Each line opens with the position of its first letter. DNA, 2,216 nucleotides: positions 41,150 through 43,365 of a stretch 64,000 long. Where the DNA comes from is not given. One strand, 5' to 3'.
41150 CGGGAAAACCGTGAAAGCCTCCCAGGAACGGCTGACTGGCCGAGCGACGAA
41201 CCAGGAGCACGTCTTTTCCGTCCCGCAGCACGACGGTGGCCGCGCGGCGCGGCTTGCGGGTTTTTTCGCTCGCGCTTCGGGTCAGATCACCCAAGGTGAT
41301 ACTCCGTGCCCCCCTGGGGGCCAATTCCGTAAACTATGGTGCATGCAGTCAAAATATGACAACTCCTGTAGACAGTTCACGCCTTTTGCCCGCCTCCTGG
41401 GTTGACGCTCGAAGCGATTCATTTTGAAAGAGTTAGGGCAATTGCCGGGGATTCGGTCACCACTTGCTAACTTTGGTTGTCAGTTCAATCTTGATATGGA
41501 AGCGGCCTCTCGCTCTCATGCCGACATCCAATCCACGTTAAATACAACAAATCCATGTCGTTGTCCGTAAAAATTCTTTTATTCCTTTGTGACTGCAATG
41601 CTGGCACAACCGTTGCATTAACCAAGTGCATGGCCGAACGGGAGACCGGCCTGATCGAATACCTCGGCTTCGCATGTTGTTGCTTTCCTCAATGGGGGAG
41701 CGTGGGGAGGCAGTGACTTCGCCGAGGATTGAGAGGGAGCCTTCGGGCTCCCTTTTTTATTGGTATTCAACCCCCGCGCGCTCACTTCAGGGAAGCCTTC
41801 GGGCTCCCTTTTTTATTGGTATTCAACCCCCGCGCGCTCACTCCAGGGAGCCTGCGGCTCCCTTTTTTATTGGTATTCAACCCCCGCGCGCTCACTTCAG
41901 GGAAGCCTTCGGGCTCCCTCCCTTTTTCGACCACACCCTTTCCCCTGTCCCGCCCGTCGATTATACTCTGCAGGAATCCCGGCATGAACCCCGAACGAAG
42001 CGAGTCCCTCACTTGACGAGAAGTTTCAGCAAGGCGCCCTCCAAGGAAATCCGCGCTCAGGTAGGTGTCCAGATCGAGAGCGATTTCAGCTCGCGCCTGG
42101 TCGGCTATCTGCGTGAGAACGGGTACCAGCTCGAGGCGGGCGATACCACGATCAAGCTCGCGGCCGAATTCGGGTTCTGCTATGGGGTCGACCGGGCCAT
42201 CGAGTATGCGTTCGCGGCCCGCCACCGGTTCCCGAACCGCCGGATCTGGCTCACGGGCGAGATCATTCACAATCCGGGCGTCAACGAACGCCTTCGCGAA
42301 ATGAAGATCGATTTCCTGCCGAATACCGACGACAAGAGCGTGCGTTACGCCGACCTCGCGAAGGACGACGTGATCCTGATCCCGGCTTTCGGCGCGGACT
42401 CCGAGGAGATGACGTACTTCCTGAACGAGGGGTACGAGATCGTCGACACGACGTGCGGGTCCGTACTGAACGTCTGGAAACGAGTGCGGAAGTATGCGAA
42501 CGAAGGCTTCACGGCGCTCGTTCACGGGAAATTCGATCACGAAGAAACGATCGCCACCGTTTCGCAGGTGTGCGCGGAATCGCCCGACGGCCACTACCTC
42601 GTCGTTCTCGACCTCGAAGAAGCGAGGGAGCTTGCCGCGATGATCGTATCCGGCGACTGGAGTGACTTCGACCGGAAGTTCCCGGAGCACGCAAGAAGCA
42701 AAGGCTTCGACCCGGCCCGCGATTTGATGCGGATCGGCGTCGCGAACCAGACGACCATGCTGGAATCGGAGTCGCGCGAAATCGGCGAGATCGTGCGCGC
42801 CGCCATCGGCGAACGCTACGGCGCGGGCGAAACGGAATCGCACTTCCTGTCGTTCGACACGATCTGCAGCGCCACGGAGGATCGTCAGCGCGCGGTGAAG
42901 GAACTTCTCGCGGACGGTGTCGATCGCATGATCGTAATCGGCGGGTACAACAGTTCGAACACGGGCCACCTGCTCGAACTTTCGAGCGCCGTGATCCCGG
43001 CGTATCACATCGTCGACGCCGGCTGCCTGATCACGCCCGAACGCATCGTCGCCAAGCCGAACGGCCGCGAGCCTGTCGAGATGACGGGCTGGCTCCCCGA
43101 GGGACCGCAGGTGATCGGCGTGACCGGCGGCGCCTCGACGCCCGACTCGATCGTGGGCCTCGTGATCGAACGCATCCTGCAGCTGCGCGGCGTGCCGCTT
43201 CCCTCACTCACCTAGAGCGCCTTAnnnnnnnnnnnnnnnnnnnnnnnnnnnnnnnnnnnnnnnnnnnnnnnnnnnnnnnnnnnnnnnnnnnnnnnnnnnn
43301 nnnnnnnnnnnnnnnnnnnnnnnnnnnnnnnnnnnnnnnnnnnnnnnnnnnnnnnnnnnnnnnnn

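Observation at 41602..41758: Exact sigma-54 promoter driving a structured ~130-nt non-coding transcript (candidate regulatory sRNA)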

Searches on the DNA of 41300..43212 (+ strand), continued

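Call 81: search_with_rna_model(model_id=R1, sources=[L126, L127, L128, L129], max_evalue=1, show_alignments=2)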
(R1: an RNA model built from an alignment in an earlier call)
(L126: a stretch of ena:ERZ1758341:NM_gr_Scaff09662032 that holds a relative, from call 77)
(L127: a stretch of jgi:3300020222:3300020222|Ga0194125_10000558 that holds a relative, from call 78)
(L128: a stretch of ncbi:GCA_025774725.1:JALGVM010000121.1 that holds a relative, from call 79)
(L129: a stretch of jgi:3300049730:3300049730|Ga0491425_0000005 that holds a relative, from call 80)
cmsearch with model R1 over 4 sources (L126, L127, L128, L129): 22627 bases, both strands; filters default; matches with E-value up to 1: 4.
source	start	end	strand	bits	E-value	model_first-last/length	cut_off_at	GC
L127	2319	2453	+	147.2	7.8e-33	1-137/137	no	0.69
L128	2245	2388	+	116.8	7.8e-26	1-137/137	no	0.62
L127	2314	2449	-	19.8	0.0015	1-137/137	no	0.7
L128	2358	2377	-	11.5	0.12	107-126/137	no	0.75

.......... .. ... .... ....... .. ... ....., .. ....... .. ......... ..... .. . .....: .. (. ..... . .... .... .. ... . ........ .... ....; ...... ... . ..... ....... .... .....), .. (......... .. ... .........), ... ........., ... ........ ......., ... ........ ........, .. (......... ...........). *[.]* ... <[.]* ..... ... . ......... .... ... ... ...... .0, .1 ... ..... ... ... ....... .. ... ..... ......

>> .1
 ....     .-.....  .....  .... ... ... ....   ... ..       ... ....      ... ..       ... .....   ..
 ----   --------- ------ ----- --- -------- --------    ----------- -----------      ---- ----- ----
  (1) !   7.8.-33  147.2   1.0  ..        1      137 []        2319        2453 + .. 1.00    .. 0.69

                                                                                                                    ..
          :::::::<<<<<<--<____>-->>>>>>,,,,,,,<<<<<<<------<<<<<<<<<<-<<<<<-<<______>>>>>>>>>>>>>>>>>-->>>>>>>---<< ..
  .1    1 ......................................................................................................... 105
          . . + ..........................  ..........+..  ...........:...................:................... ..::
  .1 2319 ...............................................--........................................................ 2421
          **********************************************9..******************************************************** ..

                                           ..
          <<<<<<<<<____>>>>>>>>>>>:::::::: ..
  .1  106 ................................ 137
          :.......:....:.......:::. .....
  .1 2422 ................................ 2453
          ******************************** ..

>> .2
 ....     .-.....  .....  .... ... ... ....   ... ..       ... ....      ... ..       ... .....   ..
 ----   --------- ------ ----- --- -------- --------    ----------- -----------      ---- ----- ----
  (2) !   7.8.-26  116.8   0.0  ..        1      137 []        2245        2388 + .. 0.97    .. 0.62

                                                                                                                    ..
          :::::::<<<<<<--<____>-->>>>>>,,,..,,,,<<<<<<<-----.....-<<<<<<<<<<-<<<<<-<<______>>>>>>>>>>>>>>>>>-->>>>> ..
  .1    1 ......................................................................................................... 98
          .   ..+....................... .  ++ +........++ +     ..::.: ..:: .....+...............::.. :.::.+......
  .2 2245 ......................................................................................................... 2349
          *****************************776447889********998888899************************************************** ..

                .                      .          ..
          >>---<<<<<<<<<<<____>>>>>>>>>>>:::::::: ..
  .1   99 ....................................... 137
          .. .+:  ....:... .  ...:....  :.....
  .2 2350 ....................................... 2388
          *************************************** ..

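Call 82: search_with_rna_model(model_id=R1, sources=[window, L086, L119, L001, L002, L003, L081, L085, L090, L087, L091, L120, L122, L128, L127], max_evalue=1e-10, make_alignment=true)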
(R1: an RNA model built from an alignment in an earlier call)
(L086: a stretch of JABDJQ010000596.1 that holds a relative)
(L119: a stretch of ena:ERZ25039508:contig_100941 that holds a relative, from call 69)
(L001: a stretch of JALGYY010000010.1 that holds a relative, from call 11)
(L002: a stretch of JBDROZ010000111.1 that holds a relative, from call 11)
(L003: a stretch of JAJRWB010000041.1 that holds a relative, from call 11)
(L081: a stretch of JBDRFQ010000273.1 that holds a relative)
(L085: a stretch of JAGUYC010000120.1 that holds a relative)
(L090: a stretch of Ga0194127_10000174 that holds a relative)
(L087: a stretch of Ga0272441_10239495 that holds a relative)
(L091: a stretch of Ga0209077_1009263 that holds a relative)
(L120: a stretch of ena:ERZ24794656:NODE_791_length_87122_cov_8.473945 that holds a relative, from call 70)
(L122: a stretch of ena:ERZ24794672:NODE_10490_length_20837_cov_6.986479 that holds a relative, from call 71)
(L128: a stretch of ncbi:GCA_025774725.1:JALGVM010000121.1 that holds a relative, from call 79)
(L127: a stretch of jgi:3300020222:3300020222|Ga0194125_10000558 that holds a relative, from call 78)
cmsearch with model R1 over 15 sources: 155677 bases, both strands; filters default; matches with E-value up to 1e-10: 15.
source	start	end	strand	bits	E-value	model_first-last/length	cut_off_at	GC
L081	66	200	-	149.1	2.1e-32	1-137/137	no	0.66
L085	4029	4163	+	148.1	3.3e-32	1-137/137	no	0.68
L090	11205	11339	+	147.2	5.4e-32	1-137/137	no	0.69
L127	2319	2453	+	147.2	5.4e-32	1-137/137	no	0.69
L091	527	662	+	144.3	2.6e-31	1-137/137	no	0.64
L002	2132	2268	+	142.3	7.2e-31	1-137/137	no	0.61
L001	2791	2928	+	139.1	3.9e-30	1-137/137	no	0.63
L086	3250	3391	-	128.2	1.3e-27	1-137/137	no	0.58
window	41624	41764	+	127.2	2.1e-27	1-137/137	no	0.57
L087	1356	1490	-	126.9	2.6e-27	1-137/137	no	0.61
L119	2084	2225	+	120.7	6.8e-26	1-137/137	no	0.58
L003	2760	2901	+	117.9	2.9e-25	1-137/137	no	0.63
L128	2245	2388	+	116.8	5.4e-25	1-137/137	no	0.62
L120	2263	2406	+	116.7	5.6e-25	1-137/137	no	0.6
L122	1920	2054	-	107.5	7.4e-23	1-137/137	no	0.55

Alignment A4: 15 matches aligned to the model, 149 columns, each read 5' to 3' on its own strand. Consensus structure (alignment columns), stored with it:
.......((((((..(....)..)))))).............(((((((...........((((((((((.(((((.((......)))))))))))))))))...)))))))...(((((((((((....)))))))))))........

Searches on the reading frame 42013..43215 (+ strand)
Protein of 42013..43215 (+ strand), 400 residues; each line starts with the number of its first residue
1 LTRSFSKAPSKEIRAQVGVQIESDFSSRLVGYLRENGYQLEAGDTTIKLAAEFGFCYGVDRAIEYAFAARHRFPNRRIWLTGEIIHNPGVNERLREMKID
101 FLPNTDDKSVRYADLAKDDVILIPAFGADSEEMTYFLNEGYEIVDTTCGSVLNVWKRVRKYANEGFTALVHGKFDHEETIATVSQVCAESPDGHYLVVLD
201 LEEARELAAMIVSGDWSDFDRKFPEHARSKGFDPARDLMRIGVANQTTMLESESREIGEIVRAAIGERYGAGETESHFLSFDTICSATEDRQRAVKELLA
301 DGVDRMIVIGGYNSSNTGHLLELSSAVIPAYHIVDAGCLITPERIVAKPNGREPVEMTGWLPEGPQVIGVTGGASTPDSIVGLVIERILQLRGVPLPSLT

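Call 10: search_protein_families(library=pfam, proteins=[window:42013-43215:+])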
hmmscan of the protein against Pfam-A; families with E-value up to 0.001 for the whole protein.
window:42013-43215:+ (400 aa): 1 family
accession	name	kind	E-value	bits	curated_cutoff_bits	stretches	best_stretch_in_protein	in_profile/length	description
PF02401.23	LYTB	-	1.6e-64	218.2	24.5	1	47-388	1-266/267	LytB protein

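Call 11: find_related_loci(query=window:42013-43212:+, collection=genome_contigs, flank=3000)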
Query window:42013-43212:+ (400 aa) in genome_contigs; peptide patterns used: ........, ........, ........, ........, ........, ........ (x = any residue, [..] = any of these).
599 stretches matched a pattern (row limit reached: there are more); 566 encode a relative of the query (tblastn E <= 1e-3); the best 80 are kept; 80 distinct loci.
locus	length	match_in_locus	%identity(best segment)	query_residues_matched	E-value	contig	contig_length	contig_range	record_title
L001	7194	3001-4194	64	1-398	1e-175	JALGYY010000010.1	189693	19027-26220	MAG: bacterium isolate LQ108M_Bin_12 LQ108M_Bin_12_scaffold_75, whole genome shotgun sequence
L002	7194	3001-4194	64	1-399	1e-173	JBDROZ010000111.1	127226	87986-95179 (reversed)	MAG: Candidatus Eisenbacteria bacterium isolate MEGAHIT-group-1.985 k141_4336232, whole genome shotgun sequence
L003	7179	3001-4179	64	6-398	6e-164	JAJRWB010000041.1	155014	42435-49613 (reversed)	MAG: Candidatus Eisenbacteria bacterium isolate Dive96_bin2.117 k141_2069753, whole genome shotgun sequence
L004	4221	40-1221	60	3-399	4e-157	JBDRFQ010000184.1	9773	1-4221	MAG: Candidatus Eisenbacteria bacterium isolate MEGAHIT-group-1.380 k141_10044926, whole genome shotgun sequence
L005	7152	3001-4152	51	13-396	4e-124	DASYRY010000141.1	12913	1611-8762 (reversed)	MAG TPA_asm: Candidatus Polarisedimenticolia bacterium isolate SMAG_U4523 k141_487004, whole genome shotgun sequence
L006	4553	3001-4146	52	13-394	1e-122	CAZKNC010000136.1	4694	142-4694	MAG TPA_asm: uncultured Planctomycetia bacterium isolate binchicken_co95_84 genome assembly, contig: NODE_11341_length_4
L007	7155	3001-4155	53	2-393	4e-127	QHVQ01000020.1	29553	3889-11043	MAG: Acidobacteria bacterium isolate AA152 14_1009_16_40cm_scaffold_4500_curated, whole genome shotgun sequence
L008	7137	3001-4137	52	13-391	4e-120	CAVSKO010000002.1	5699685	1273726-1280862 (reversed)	MAG: Blastocatellia bacterium isolate MFD09212.bin.1.217 genome assembly, contig: contig_268, whole genome shotgun seque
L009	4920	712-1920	50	1-396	8e-120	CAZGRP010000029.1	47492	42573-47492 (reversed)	MAG TPA_asm: uncultured Cytophagia bacterium isolate SRP216583_co2_59 genome assembly, contig: NODE_350_length_47492_cov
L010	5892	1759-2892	51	13-389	1e-119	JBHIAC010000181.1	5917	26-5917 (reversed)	MAG: bacterium isolate K_3_bin.3 NODE_6499_length_5917_cov_9.587342, whole genome shotgun sequence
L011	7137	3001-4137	51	13-391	4e-119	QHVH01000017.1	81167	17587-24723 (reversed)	MAG: Blastocatellia bacterium AA13 isolate gp4 AA13 14_0929_09_20cm_scaffold_17_curated, whole genome shotgun sequence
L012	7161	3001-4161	51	13-398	3e-119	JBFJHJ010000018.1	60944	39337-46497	MAG: Gemmatimonadales bacterium isolate Mix_sand16.2022.02.G.53 k141_1637313_length_60944_cov_17.0483, whole genome shot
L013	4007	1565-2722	53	13-398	5e-121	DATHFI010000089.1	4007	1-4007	MAG TPA_asm: Planctomycetota bacterium isolate SMAG_U12443 k141_6208, whole genome shotgun sequence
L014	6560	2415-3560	53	13-394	5e-119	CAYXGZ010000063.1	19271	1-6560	MAG TPA_asm: uncultured Planctomycetales bacterium isolate SRP287453_co1_366 genome assembly, contig: NODE_5043_length_1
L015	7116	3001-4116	52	24-395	4e-119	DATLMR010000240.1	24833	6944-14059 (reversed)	MAG TPA_asm: Blastocatellia bacterium isolate SMAG_U13779 k141_3317843, whole genome shotgun sequence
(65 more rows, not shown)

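Call 43: find_encoding_contigs(protein=window:42013-43215:+, flank=10000, max_places=6)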
Protein window:42013-43215:+ (400 aa): no gene with exactly this product is on record in the collection.

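Call 68: find_homologous_proteins(query=window:42013-43212:+, max_evalue=1e-100)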
Query window:42013-43212:+ (400 aa): 6742 proteins with E <= 1e-100 among 8000 candidates; the best 120 are listed.
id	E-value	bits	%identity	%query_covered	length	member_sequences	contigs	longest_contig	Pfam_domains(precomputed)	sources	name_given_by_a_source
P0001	1.4e-257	872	96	100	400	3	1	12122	PF02401.24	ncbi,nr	ncbi:MAG: 4-hydroxy-3-methylbut-2-enyl diphosphate reductase [Gemmatimonadetes bacterium]|nr:4-hydro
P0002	1.0e-214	731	90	90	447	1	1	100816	PF02401.24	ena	-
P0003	1.5e-171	589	64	100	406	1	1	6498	PF02401.24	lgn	-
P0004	8.7e-170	583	64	100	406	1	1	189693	PF02401.24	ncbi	-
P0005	7.1e-169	580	65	100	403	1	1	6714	PF02401.24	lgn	-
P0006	7.2e-168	577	64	100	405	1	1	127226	PF02401.24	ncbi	ncbi:MAG: 4-hydroxy-3-methylbut-2-enyl diphosphate reductase [Candidatus Eisenbacteria bacterium]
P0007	1.0e-165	570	67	97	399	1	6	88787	PF02401.24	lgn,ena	-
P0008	7.7e-159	547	64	96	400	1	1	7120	PF02401.24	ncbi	-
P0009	3.7e-158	545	65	95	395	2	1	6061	PF02401.24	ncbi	-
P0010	6.4e-158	544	64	98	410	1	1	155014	PF02401.24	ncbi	-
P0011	4.1e-156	538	60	97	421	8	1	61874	PF02401.24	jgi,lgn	-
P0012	5.6e-156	538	61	99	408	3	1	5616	PF02401.24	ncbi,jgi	-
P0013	1.2e-155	537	61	99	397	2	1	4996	PF02401.24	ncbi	-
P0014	1.4e-152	526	62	95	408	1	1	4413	PF02401.24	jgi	jgi:4-hydroxy-3-methylbut-2-enyl diphosphate reductase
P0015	2.5e-152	526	60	100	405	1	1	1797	PF02401.24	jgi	-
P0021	4.6e-137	475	52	92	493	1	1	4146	PF02401.24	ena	-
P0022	1.5e-136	474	58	99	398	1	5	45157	PF02401.24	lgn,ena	-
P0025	1.6e-130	454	55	97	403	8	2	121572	PF02401.24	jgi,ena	jgi:4-hydroxy-3-methylbut-2-enyl diphosphate reductase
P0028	3.5e-128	446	55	94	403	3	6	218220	PF02401.24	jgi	jgi:4-hydroxy-3-methylbut-2-enyl diphosphate reductase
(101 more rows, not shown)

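Call 69: find_encoding_contigs(protein=P0002, flank=2500, max_places=2)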
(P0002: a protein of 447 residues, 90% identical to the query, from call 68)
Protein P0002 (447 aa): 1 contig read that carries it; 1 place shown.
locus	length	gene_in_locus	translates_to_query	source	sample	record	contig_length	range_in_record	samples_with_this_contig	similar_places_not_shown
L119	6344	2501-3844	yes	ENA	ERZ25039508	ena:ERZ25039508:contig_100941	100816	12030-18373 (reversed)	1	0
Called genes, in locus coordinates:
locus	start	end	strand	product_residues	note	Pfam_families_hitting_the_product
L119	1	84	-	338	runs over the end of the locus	PF02690:Na_Pi_cotrans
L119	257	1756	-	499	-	PF00293:NUDIX, PF00753:Lactamase_B, PF17778:WHD_BLACT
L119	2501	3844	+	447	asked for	PF02401:LYTB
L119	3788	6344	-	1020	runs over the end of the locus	PF07676:PD40, PF26549:Tricorn_N, PF26550:Tricorn_2nd, PF07676:PD40 (weak), PF26549:Tricorn_N (weak), PF26550:Tricorn_2nd, PF14684:Tricorn_C1, PF03572:Peptidase_S41, +6 more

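Call 70: find_encoding_contigs(protein=P0007, flank=2500, max_places=2)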
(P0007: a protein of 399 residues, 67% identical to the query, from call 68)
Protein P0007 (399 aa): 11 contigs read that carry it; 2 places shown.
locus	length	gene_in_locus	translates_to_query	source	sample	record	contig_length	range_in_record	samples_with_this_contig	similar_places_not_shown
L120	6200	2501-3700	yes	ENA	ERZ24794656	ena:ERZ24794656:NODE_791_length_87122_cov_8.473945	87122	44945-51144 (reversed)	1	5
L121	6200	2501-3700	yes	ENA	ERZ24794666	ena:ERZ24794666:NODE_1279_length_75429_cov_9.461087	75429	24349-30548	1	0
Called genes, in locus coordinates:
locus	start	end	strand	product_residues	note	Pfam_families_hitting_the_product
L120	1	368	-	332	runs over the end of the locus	PF00149:Metallophos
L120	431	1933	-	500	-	PF00293:NUDIX (weak), PF00753:Lactamase_B, PF19583:ODP, PF17778:WHD_BLACT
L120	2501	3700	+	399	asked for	PF02401:LYTB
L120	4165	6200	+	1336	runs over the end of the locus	PF07504:FTP, PF13620:CarboxypepD_reg (weak), PF01483:P_proprotein, PF13860:FlgD_ig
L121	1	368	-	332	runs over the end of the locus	PF00149:Metallophos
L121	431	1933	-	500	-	PF00293:NUDIX (weak), PF00753:Lactamase_B, PF19583:ODP, PF17778:WHD_BLACT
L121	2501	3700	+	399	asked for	PF02401:LYTB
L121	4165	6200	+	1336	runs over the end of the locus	PF07504:FTP, PF13620:CarboxypepD_reg (weak), PF01483:P_proprotein, PF13860:FlgD_ig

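Call 71: find_encoding_contigs(protein=P0022, flank=2500, max_places=2)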
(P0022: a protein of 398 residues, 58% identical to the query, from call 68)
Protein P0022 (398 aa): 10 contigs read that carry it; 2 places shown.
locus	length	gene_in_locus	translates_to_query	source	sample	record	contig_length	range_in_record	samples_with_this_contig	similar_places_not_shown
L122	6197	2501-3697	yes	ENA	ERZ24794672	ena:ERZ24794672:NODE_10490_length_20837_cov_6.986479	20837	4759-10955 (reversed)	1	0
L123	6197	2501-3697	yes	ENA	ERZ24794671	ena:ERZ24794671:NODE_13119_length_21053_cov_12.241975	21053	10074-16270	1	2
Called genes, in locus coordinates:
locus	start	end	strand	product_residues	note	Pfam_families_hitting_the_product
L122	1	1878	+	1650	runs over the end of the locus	PF12768:Rax2 (weak), PF17164:DUF5122 (faint), PF12768:Rax2 (weak), PF18370:RGI_lyase (faint), PF13860:FlgD_ig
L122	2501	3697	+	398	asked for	PF02401:LYTB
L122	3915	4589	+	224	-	-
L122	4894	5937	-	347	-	PF14685:PDZ_Tricorn (weak), PF03572:Peptidase_S41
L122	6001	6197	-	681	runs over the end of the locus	PF00930:DPPIV_N (weak), PF23381:Beta-prop_IFT122_1st (faint), PF26549:Tricorn_N, PF26550:Tricorn_2nd, PF07676:PD40, PF26549:Tricorn_N, PF26550:Tricorn_2nd, PF26549:Tricorn_N (weak)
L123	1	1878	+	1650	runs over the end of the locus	PF12768:Rax2 (weak), PF17164:DUF5122 (faint), PF12768:Rax2 (weak), PF18370:RGI_lyase (faint), PF13860:FlgD_ig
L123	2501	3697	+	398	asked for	PF02401:LYTB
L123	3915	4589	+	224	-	-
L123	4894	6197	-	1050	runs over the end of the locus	PF26549:Tricorn_N, PF26550:Tricorn_2nd, PF07676:PD40, PF26549:Tricorn_N, PF26550:Tricorn_2nd, PF26549:Tricorn_N (weak), PF14684:Tricorn_C1, PF03572:Peptidase_S41, +2 more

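Call 72: find_encoding_contigs(protein=P0025, flank=2500, max_places=2)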
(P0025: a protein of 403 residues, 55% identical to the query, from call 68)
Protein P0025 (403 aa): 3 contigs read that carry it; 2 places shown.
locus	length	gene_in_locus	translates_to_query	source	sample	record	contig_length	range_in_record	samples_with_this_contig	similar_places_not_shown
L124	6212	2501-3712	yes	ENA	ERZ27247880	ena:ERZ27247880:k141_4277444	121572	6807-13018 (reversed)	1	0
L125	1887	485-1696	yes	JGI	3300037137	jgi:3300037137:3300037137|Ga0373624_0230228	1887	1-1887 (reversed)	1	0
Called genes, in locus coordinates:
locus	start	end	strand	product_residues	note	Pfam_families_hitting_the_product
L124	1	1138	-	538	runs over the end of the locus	PF13424:TPR_12 (faint), PF13428:TPR_14 (faint), PF00515:TPR_1 (faint), PF07719:TPR_2 (faint), PF13432:TPR_16 (faint), PF14559:TPR_19 (faint), PF13414:TPR_11 (faint), PF13431:TPR_17 (faint), +1 more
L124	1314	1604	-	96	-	-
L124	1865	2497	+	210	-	-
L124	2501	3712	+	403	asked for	PF02401:LYTB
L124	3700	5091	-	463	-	PF01565:FAD_binding_4, PF09265:Cytokin-bind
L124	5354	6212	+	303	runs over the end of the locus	PF07920:DUF1684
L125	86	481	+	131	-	-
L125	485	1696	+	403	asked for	PF02401:LYTB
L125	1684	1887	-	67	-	?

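Call 77: find_encoding_contigs(protein=P0021, flank=2500, max_places=1)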
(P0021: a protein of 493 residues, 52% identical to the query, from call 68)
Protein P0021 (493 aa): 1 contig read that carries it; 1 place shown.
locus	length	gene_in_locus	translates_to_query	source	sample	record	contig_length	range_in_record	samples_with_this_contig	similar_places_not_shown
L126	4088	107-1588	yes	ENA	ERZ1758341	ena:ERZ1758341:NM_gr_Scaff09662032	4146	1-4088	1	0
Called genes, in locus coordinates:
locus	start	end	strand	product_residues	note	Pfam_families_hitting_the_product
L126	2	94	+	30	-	?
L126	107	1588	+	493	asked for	PF02401:LYTB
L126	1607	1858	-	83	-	-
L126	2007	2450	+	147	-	PF07813:LTXXQ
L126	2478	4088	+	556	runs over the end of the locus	?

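Call 78: find_encoding_contigs(protein=P0011, flank=2500, max_places=1)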
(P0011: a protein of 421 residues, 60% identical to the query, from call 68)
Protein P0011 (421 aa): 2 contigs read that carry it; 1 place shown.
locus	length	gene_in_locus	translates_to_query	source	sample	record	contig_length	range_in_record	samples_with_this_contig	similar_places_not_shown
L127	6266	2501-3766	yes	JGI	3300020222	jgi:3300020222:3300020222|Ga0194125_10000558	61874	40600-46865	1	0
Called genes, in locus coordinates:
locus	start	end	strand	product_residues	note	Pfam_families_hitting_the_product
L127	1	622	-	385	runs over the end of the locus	PF02073:Peptidase_M29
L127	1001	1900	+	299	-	PF00149:Metallophos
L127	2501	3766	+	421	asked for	PF02401:LYTB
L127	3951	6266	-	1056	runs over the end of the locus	PF26549:Tricorn_N, PF26550:Tricorn_2nd, PF07676:PD40, PF26549:Tricorn_N, PF26550:Tricorn_2nd, PF07676:PD40, PF14684:Tricorn_C1, PF03572:Peptidase_S41, +2 more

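Call 79: find_encoding_contigs(protein=P0009, flank=2500, max_places=1)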
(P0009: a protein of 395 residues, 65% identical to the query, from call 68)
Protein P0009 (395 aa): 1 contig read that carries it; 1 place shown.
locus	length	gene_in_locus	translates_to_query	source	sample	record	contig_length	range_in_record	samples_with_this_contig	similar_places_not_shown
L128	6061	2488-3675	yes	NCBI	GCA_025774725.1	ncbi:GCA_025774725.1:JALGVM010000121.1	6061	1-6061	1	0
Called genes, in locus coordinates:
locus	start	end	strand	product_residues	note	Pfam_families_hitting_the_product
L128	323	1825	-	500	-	PF00293:NUDIX (weak), PF00753:Lactamase_B, PF17778:WHD_BLACT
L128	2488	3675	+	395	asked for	PF02401:LYTB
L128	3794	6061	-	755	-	?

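Call 80: find_encoding_contigs(protein=P0028, flank=2500, max_places=1)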
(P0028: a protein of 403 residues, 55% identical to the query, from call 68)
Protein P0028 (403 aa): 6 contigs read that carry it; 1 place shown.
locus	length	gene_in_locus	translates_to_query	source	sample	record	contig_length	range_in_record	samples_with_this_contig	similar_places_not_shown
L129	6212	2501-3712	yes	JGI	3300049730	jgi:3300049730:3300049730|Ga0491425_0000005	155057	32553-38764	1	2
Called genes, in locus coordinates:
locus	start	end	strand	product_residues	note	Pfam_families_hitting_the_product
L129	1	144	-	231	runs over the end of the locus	PF02581:TMP-TENI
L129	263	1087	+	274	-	PF00977:His_biosynth (faint), PF05690:ThiG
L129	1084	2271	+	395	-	PF04055:Radical_SAM, PF06968:BATS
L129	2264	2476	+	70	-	PF02597:ThiS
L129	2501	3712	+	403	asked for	PF02401:LYTB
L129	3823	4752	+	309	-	PF18306:LDcluster4, PF03641:Lysine_decarbox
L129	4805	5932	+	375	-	PF02073:Peptidase_M29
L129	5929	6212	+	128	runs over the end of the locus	PF12973:Cupin_7, PF14499:DUF4437 (weak), PF16867:DMSP_lyase, PF07883:Cupin_2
